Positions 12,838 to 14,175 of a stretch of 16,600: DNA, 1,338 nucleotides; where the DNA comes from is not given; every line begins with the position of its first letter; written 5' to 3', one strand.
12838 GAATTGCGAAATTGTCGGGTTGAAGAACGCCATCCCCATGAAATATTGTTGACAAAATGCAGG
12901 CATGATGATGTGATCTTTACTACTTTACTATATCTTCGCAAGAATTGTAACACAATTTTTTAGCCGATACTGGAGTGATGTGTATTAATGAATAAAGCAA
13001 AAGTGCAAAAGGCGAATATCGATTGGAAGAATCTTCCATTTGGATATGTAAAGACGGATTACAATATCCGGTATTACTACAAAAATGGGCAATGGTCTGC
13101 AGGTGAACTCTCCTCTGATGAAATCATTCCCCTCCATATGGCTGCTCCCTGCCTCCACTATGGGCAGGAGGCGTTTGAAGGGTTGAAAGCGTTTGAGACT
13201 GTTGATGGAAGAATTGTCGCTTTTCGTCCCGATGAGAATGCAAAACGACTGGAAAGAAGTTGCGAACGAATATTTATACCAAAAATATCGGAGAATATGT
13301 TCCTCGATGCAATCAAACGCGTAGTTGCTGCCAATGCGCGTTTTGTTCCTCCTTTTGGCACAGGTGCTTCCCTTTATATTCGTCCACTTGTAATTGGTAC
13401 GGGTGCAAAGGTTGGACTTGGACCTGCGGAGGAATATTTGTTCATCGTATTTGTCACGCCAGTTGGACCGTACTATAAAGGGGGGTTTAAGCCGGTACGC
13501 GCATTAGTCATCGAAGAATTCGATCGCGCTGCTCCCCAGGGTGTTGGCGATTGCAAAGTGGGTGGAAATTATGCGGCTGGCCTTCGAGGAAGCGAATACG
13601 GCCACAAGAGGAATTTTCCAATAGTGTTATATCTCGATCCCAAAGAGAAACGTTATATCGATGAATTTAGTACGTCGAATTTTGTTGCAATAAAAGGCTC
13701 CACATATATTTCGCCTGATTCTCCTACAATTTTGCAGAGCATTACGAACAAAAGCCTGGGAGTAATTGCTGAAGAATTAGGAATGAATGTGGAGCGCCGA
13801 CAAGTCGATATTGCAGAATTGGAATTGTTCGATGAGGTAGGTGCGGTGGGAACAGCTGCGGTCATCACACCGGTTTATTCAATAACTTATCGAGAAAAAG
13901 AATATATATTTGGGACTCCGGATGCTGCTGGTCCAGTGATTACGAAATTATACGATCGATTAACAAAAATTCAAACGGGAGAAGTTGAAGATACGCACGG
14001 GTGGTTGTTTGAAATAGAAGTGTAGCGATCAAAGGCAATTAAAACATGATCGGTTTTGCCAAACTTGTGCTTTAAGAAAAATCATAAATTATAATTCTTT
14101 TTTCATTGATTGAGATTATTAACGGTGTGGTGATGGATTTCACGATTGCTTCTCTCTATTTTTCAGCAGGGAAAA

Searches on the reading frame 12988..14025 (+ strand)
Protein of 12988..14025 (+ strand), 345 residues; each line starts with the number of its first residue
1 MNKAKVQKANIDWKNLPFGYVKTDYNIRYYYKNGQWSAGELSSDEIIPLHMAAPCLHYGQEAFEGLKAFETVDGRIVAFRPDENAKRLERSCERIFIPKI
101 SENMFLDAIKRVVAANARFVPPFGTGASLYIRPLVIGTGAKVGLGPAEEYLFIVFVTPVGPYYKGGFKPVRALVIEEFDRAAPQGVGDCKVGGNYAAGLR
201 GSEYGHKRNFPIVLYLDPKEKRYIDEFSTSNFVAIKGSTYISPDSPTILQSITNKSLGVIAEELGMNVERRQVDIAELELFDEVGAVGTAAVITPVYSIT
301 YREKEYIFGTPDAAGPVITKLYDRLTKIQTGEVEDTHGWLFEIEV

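Call 39: search_protein_families(library=pfam, proteins=[window:12988-14025:+], max_evalue=0.001)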
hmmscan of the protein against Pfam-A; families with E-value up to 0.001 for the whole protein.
window:12988-14025:+ (345 aa): 1 family
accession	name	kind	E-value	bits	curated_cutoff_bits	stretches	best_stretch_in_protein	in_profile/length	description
PF01063.24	Aminotran_4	-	8.7e-27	94.9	28.5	1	62-299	2-223/223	Amino-transferase class IV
